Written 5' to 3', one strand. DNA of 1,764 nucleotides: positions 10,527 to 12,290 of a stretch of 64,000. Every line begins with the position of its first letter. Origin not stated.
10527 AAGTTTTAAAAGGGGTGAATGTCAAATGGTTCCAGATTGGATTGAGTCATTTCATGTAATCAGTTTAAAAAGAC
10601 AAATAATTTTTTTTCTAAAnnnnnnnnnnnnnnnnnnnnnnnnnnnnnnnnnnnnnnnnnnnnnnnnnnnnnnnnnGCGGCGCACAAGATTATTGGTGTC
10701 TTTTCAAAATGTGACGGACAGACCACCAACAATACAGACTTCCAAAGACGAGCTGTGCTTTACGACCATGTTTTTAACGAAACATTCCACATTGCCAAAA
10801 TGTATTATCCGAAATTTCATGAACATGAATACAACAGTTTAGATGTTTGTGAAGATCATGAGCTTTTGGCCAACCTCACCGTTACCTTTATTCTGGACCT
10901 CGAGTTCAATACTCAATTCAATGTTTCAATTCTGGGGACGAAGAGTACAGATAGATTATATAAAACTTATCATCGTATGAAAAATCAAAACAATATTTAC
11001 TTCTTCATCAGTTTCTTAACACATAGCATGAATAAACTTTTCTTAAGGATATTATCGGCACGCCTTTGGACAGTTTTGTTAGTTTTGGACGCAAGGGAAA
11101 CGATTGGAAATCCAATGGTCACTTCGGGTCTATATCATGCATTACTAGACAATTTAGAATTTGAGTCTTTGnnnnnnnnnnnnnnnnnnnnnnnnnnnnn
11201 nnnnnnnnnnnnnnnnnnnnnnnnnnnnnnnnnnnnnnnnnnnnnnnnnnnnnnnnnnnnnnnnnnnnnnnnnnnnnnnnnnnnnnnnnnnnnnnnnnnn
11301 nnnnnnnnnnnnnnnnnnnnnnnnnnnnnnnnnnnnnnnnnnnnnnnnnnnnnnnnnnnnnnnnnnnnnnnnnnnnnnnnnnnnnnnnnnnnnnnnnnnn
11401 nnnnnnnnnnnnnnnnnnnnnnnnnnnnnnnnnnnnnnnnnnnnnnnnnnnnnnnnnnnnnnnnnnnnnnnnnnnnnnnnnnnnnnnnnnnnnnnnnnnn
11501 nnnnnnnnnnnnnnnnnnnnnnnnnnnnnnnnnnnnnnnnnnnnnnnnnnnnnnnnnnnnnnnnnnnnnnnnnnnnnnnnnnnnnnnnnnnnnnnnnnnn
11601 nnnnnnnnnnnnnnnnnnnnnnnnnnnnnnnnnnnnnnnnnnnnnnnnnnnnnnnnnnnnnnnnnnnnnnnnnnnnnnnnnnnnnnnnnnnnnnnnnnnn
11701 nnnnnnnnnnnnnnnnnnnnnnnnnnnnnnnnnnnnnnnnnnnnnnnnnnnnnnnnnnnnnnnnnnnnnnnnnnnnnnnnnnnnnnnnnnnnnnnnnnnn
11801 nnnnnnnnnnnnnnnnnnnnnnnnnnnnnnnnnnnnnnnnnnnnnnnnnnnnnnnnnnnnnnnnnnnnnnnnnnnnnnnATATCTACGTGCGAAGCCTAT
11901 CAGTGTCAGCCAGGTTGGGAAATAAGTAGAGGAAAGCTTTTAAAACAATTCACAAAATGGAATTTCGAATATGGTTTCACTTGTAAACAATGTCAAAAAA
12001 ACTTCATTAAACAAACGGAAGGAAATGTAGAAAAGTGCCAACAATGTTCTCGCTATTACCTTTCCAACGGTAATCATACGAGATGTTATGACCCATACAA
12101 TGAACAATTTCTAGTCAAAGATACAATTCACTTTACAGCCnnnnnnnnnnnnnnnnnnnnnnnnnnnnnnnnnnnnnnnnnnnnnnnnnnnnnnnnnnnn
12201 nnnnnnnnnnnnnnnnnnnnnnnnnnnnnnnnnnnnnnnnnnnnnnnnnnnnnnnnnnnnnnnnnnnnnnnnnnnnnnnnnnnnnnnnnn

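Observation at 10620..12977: Divergent mGluR/CaSR-like receptor with a short (roughly 400 aa) ectodomain and an atypical 9-Cys linker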

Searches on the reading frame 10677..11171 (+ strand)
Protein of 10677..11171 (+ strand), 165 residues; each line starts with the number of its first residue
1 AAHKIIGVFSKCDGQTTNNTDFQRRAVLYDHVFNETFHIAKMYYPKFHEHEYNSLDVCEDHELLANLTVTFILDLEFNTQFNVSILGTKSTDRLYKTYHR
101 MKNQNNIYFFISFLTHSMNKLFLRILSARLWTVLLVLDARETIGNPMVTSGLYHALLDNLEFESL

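Call 71: search_solved_structures(query=A6, max_evalue=10, show_alignments=3)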
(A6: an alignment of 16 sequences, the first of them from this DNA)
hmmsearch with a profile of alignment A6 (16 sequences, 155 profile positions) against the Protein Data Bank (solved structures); distinct sequences matched with E-value up to 10: 4.
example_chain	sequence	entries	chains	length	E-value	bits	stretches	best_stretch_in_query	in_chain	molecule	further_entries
9r8v_P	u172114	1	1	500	0.0024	20.9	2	53-83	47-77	Pre-mRNA-splicing factor RBM22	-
5g5l_O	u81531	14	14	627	0.021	17.8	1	48-115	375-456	RNA POLYMERASE I-SPECIFIC TRANSCRIPTION INITIATION FACTOR RRN3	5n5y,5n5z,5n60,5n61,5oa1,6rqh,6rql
3tj1_A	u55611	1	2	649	0.023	17.7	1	48-115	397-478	RNA polymerase I-specific transcription initiation factor RRN3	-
6zym_P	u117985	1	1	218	1.4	11.9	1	52-83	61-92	Pre-mRNA-splicing factor RBM22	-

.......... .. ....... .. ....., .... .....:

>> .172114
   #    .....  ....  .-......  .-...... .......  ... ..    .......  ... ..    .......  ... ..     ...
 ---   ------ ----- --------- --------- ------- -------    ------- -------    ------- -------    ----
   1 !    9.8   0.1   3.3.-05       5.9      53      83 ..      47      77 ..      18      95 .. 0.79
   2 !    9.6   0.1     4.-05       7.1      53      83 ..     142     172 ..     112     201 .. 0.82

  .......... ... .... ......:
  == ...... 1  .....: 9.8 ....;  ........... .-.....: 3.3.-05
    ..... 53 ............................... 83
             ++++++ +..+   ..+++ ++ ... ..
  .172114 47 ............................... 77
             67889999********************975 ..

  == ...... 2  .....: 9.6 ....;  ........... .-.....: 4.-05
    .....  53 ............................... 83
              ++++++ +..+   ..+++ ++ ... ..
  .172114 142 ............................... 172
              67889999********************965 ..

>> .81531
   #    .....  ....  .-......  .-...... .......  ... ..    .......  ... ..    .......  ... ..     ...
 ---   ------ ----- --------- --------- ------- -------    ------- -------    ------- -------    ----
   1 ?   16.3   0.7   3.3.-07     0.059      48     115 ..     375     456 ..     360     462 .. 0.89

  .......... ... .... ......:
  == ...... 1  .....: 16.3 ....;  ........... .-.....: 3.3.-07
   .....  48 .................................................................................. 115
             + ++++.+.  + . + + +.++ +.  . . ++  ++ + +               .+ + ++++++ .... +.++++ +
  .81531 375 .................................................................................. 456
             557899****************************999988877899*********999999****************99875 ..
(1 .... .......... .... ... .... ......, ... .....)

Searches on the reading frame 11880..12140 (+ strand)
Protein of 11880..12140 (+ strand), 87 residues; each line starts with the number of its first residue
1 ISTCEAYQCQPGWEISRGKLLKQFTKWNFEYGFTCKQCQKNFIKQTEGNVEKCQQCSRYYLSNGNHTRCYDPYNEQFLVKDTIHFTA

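Call 10: search_protein_families(library=pfam, proteins=[window:11880-12140:+], max_evalue=10)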
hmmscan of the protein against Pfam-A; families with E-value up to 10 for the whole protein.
window:11880-12140:+ (87 aa): 12 families
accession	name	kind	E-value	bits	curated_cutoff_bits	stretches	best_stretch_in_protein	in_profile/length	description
PF00606.23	Glycoprotein_B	-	0.0081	16.1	43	1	36-74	117-155/222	Herpesvirus Glycoprotein B ectodomain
PF12171.14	zf-C2H2_jaz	-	0.13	12.9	22.6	1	33-45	2-14/27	Zinc-finger double-stranded RNA-binding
PF00130.28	C1_1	-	0.15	12.4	26.5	1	24-70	3-43/53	Phorbol esters/diacylglycerol binding domain (C1 domain)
PF22995.2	C2CH-3rd_BIRD-IDD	-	0.2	11.8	27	1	33-43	2-12/25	BIRD-IDD transcription factor, third C2HC zinc finger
PF01155.25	HypA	-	0.31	11.5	28.9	1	30-60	68-96/112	Hydrogenase/urease nickel incorporation, metallochaperone, hypA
PF18439.7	zf_UBZ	-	0.34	11.1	25.6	1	33-43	3-13/32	Ubiquitin-Binding Zinc Finger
PF07562.20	NCD3G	-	1.1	9.6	38.9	1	33-60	27-52/54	Nine Cysteines Domain of family 3 GPCR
PF00053.31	EGF_laminin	-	2.6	8.7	21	1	32-53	28-49/49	Laminin EGF domain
PF09723.15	Zn_ribbon_8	-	6.1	7.4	34.4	1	31-57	4-33/41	Zinc ribbon domain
PF06827.20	zf-FPG_IleRS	-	6.2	7.2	21.3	2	51-66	2-17/30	Zinc finger found in FPG and IleRS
PF22191.2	IBR_1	-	6.2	7.2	27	1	32-61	3-32/47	IBR domain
PF13894.12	zf-C2H2_4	-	7.9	7.9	27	0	33-43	1-11/24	C2H2-type zinc finger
